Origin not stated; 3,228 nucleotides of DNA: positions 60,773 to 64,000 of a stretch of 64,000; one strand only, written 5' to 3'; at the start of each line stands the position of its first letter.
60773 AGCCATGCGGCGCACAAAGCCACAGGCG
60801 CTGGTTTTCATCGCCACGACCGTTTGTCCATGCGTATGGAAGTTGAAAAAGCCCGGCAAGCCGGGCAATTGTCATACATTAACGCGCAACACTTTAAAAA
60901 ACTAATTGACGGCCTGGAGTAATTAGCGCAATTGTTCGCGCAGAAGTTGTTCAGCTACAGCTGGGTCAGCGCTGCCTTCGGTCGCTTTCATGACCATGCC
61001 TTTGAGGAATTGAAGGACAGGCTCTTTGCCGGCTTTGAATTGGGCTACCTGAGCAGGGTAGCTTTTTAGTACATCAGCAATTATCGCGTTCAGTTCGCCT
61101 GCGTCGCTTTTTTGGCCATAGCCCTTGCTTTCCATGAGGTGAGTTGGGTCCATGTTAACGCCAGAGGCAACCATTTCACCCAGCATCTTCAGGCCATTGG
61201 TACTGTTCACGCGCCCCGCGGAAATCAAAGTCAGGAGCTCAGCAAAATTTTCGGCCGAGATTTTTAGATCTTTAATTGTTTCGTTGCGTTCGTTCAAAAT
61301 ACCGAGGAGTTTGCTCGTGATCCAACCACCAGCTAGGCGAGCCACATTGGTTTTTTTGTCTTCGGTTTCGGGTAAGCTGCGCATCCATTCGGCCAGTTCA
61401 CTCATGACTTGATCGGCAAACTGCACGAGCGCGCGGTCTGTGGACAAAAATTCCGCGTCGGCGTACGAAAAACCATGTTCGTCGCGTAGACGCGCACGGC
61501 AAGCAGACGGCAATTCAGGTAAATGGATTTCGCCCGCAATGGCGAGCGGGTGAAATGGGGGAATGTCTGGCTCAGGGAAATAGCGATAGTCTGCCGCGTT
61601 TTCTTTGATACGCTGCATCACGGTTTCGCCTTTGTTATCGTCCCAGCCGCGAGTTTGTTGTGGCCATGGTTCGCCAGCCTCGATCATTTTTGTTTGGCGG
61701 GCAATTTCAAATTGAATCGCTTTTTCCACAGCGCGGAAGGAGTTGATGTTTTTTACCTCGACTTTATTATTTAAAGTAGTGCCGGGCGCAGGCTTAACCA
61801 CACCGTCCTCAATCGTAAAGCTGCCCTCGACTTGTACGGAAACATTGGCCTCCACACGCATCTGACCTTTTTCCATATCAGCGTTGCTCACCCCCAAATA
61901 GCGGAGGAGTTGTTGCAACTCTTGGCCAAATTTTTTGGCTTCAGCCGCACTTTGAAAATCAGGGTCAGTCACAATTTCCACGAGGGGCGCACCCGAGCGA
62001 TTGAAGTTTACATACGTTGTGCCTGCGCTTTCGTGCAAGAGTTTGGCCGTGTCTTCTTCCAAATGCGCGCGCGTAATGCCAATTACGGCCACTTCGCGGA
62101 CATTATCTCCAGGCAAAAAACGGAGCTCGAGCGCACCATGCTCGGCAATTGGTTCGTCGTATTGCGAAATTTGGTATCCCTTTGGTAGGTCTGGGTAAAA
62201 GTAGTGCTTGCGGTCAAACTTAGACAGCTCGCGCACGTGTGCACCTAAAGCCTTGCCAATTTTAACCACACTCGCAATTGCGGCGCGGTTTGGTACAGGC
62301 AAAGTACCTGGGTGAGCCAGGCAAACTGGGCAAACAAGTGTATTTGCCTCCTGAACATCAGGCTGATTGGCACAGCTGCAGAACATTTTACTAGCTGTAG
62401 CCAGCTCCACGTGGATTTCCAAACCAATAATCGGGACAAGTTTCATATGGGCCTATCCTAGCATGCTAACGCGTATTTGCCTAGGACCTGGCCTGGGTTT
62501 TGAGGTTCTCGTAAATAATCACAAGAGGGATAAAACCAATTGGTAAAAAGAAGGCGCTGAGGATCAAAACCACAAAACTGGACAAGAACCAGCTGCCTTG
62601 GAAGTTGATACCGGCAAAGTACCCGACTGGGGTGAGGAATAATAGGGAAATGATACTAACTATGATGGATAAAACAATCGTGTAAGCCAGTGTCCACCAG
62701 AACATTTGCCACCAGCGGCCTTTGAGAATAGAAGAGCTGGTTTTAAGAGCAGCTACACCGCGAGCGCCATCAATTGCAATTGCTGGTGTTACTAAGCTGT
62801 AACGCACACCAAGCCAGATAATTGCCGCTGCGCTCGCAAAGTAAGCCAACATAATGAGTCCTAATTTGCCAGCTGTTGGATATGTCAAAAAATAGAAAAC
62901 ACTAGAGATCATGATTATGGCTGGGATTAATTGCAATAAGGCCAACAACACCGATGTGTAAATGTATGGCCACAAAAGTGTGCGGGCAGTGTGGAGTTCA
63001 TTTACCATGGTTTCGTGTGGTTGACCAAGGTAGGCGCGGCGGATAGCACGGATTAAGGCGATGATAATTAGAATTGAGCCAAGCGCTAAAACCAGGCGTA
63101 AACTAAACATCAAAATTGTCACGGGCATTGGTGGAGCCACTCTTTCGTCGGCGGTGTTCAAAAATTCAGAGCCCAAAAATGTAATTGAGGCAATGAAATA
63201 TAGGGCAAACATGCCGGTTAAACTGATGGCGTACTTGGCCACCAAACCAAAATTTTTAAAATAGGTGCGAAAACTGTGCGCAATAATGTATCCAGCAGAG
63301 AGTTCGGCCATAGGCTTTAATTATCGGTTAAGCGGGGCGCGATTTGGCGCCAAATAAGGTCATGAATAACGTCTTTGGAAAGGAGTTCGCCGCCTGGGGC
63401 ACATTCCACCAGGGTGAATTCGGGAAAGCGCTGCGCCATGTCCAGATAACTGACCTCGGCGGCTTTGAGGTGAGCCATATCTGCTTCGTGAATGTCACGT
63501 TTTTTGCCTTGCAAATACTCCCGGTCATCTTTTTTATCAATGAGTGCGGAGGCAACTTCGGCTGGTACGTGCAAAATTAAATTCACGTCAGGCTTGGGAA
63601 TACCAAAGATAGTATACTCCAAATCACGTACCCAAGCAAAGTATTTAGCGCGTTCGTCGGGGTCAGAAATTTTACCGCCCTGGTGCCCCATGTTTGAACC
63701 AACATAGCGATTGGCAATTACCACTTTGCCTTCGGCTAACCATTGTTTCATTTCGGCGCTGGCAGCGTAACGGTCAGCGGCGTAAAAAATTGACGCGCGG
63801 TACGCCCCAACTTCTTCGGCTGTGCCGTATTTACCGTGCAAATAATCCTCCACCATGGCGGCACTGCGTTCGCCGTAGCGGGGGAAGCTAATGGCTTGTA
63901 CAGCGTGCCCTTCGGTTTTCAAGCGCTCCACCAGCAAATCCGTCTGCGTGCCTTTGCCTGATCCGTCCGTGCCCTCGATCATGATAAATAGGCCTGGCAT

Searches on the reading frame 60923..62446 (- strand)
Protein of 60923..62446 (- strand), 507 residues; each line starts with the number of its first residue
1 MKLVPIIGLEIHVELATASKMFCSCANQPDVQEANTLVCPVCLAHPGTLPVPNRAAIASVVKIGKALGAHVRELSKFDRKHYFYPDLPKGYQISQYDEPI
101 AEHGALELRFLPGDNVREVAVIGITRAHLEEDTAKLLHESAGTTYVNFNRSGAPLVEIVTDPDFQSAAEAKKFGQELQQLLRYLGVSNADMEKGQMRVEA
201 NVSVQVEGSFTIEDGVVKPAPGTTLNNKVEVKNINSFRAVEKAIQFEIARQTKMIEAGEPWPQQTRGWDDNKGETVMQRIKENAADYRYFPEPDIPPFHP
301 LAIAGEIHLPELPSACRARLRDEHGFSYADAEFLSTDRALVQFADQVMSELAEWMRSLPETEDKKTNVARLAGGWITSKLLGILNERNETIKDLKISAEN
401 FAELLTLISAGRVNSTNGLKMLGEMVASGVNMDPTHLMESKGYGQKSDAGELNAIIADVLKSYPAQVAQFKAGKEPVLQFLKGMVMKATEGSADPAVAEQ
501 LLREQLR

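Call 58: search_protein_families(library=pfam, proteins=[window:60923-62446:-], max_evalue=0.001)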
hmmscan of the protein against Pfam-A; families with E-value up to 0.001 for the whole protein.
window:60923-62446:- (507 aa): 2 families
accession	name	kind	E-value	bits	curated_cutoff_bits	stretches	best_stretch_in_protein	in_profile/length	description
PF02934.20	GatB_N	-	2.4e-105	352.1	23.4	1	6-298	2-269/277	GatB/GatE catalytic domain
PF02637.23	GatB_Yqey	-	6.6e-33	114.1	27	1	365-506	9-148/148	GatB domain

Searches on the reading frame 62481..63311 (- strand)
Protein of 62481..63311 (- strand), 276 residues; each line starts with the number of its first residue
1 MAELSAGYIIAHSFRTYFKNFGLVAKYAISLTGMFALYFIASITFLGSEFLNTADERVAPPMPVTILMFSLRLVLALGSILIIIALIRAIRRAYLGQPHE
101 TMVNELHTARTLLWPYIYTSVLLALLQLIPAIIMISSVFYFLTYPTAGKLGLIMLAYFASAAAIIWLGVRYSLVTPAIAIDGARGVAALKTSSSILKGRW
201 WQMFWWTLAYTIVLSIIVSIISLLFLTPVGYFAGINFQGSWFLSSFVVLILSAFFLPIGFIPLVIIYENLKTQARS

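Call 58: search_protein_families(library=pfam, proteins=[window:62481-63311:-], max_evalue=0.001)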
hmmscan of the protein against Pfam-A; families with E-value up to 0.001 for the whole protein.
window:62481-63311:- (276 aa): 1 family
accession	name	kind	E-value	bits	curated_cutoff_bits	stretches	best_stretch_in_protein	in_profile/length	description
PF10110.14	GPDPase_memb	-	2.4e-05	23.6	29.6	1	152-265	163-280/321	Membrane domain of glycerophosphoryl diester phosphodiesterase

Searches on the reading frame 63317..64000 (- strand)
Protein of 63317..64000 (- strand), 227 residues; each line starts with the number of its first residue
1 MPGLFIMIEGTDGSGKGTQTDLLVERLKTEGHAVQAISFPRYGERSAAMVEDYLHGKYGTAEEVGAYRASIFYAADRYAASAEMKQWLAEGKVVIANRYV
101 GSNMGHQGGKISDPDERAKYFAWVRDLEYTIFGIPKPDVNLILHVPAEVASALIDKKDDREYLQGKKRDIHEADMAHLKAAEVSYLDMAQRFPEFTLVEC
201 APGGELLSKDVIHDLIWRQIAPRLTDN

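Call 58: search_protein_families(library=pfam, proteins=[window:63317-64000:-], max_evalue=0.001)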
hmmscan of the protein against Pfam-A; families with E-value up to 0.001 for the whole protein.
window:63317-64000:- (227 aa): 1 family
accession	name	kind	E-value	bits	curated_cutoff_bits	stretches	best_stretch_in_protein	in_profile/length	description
PF02223.23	Thymidylate_kin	-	9.8e-22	78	27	1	8-172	1-153/185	Thymidylate kinase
